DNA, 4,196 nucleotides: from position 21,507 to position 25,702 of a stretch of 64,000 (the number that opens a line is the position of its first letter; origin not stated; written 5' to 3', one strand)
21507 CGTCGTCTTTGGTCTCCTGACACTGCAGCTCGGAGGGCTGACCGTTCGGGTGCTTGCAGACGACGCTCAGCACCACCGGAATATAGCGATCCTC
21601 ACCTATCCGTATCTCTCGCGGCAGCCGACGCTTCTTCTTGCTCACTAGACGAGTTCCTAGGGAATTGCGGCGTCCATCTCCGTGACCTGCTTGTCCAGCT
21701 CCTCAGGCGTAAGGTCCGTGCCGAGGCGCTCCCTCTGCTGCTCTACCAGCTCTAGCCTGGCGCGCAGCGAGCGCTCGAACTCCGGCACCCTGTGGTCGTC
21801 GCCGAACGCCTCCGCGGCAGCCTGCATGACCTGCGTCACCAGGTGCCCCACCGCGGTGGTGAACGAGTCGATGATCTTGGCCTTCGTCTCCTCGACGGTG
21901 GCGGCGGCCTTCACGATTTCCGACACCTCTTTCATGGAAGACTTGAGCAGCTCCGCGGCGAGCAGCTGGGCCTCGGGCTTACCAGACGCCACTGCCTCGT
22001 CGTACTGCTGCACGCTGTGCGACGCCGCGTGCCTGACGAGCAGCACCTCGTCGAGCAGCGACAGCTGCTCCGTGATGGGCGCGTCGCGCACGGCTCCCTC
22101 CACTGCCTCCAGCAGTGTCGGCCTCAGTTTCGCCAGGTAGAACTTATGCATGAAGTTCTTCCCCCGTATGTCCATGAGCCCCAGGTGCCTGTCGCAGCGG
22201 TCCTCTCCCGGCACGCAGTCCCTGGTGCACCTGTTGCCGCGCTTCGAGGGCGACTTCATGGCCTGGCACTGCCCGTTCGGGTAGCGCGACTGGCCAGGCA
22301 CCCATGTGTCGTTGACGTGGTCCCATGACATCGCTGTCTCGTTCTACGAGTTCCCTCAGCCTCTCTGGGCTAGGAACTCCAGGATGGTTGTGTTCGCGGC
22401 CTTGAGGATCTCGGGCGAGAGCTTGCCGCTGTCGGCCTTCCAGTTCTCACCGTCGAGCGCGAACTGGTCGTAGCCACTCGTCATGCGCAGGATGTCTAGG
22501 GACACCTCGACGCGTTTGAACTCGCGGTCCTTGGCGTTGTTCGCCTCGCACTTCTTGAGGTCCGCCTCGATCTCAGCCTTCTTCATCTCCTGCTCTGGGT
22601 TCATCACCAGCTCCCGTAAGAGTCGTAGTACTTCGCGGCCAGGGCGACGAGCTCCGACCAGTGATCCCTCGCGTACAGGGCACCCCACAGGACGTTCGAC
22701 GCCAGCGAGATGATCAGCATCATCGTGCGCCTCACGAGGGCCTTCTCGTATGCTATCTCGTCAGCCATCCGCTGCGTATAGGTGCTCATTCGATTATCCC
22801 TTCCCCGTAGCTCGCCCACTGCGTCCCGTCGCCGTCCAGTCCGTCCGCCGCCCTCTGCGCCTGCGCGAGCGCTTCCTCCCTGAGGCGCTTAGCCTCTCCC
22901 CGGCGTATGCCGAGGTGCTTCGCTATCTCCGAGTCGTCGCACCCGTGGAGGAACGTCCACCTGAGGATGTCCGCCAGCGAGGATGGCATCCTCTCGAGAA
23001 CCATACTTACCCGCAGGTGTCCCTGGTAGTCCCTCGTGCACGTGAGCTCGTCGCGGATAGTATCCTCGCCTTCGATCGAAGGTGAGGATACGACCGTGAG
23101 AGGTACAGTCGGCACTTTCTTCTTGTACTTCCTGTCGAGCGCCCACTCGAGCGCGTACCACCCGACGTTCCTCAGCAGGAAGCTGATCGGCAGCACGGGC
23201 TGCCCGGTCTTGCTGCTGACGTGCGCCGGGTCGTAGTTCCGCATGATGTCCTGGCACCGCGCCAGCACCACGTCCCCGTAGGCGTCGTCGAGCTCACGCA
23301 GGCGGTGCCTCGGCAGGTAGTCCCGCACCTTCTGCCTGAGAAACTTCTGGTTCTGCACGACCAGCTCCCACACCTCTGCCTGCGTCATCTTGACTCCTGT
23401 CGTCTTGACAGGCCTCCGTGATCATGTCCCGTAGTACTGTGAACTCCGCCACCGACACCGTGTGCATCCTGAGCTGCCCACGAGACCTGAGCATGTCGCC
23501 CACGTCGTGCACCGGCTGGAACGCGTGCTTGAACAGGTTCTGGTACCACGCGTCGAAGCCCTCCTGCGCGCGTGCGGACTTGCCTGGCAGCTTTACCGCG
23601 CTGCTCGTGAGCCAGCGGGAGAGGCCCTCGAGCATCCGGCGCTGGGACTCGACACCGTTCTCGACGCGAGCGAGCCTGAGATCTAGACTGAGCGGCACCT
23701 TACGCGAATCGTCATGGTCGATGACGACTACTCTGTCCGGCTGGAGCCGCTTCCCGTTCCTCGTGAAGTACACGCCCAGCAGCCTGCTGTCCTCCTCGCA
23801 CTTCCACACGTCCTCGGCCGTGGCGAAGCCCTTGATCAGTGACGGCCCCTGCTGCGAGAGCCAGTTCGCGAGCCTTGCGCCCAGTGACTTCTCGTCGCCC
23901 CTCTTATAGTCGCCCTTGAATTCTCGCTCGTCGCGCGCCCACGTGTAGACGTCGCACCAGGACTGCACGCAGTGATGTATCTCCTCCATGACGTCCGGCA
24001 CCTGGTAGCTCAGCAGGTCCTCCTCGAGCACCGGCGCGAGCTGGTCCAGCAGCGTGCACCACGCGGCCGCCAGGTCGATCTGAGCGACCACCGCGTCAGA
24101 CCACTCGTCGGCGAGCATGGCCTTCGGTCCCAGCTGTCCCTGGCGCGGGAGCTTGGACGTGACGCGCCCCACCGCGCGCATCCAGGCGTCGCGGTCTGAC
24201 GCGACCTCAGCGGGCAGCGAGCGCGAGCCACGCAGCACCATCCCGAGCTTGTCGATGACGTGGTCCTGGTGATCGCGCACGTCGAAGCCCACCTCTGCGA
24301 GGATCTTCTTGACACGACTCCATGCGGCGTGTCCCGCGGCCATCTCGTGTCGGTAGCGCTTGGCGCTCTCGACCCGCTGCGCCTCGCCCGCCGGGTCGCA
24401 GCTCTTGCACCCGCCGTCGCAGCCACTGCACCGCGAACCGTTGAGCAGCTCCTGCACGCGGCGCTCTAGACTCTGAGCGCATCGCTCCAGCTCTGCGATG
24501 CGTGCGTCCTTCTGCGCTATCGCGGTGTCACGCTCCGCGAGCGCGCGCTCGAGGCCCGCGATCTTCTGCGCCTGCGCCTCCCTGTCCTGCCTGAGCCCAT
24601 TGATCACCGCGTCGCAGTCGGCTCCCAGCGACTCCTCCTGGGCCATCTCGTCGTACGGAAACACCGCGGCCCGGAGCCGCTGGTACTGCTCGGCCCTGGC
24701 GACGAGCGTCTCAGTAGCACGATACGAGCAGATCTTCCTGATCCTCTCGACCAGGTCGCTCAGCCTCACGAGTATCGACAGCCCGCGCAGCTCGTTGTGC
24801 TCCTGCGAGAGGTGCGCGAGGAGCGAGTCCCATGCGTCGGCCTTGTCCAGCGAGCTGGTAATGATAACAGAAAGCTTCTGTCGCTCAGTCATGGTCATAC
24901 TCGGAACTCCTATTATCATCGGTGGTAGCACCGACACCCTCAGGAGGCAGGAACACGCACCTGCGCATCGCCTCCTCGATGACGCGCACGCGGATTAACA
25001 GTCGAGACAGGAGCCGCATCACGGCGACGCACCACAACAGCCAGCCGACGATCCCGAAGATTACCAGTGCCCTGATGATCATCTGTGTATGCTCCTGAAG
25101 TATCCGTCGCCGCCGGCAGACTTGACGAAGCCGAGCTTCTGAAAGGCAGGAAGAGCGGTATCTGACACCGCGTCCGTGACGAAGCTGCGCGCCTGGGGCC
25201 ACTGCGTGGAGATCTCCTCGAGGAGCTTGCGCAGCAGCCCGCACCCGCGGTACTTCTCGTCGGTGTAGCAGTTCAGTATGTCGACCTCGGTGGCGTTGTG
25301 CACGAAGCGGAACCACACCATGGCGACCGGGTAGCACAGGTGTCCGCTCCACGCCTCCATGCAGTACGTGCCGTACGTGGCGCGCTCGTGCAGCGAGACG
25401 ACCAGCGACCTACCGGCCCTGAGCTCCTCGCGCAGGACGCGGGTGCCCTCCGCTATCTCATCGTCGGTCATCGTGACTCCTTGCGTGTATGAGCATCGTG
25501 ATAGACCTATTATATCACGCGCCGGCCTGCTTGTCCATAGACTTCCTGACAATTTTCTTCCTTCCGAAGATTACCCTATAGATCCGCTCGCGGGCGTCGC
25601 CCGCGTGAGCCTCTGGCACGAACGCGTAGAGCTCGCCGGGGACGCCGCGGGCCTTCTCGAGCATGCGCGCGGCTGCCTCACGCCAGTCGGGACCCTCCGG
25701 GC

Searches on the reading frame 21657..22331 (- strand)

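Call 98: search_protein_families(library=pfam, proteins=[window:21657-22331:-], max_evalue=0.01)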
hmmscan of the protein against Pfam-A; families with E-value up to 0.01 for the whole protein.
window:21657-22331:- (224 aa): 1 family
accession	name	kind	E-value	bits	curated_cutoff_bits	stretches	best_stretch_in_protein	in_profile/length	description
PF11727.13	ISG65-75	-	0.0035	17.1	25.1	1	103-180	69-145/281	Invariant surface glycoprotein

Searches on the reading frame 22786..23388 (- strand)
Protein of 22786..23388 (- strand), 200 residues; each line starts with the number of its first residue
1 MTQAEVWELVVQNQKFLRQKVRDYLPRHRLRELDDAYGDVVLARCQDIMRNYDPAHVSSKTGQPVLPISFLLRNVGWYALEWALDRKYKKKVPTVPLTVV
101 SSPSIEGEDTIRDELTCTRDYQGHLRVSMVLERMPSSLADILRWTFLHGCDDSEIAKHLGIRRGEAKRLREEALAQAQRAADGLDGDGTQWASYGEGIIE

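Call 98: search_protein_families(library=pfam, proteins=[window:22786-23388:-], max_evalue=0.01)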
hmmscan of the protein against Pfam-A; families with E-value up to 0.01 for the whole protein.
window:22786-23388:- (200 aa): 1 family
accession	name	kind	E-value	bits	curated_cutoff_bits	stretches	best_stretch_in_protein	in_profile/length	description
PF08281.18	Sigma70_r4_2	-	0.0034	17.5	25.7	1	126-174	3-51/54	Sigma-70, region 4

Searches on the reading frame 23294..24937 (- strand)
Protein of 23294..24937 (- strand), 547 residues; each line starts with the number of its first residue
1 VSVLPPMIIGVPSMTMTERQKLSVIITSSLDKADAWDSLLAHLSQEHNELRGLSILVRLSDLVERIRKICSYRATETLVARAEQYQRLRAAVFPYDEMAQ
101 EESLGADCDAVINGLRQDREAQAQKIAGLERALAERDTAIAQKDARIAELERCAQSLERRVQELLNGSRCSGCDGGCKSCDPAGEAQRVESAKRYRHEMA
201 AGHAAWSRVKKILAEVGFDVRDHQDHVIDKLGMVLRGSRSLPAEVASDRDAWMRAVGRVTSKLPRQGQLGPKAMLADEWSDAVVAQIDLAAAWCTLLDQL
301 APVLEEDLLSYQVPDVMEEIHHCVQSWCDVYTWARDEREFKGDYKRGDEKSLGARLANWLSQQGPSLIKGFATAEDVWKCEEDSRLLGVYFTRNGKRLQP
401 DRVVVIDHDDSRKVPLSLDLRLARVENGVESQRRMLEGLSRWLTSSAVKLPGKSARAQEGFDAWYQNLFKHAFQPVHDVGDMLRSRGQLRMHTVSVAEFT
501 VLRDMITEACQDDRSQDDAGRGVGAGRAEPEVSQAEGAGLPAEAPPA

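Call 16: search_protein_families(library=pfam, proteins=[window:23294-24937:-], max_evalue=0.01)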
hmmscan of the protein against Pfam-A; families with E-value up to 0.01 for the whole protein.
window:23294-24937:- (547 aa): 1 family
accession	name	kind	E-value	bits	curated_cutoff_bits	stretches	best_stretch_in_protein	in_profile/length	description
PF16808.10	PKcGMP_CC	-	0.003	17.5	35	0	141-164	4-27/35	Coiled-coil N-terminus of cGMP-dependent protein kinase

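Call 17: search_protein_families(library=phrogs, proteins=[window:23294-24937:-], max_evalue=0.001)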
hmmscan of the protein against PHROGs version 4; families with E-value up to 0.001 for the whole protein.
window:23294-24937:- (547 aa): 0 families

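Call 74: find_homologous_proteins(query=window:23294-24937:-)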
Query window:23294-24937:- (547 aa): 1 proteins with E <= 0.001 among 8000 candidates.
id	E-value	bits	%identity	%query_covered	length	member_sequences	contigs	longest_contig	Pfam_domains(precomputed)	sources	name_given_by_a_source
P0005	0.0e+0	1189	100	97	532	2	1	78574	-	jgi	-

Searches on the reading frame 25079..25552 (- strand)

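Call 16: search_protein_families(library=pfam, proteins=[window:25079-25552:-], max_evalue=0.01)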
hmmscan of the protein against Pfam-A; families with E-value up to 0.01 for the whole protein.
window:25079-25552:- (157 aa): 3 families
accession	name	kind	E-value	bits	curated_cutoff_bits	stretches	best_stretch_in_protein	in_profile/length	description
PF13508.13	Acetyltransf_7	-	2.8e-05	24.9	27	1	76-143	15-83/84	Acetyltransferase (GNAT) domain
PF00583.31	Acetyltransf_1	-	0.0002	22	20.7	1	62-142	34-116/116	Acetyltransferase (GNAT) family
PF13673.13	Acetyltransf_10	-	0.00068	20.1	23.6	1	92-145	54-110/128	Acetyltransferase (GNAT) domain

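Call 17: search_protein_families(library=phrogs, proteins=[window:25079-25552:-], max_evalue=0.001)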
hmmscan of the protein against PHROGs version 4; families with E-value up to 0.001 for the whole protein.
window:25079-25552:- (157 aa): 0 families
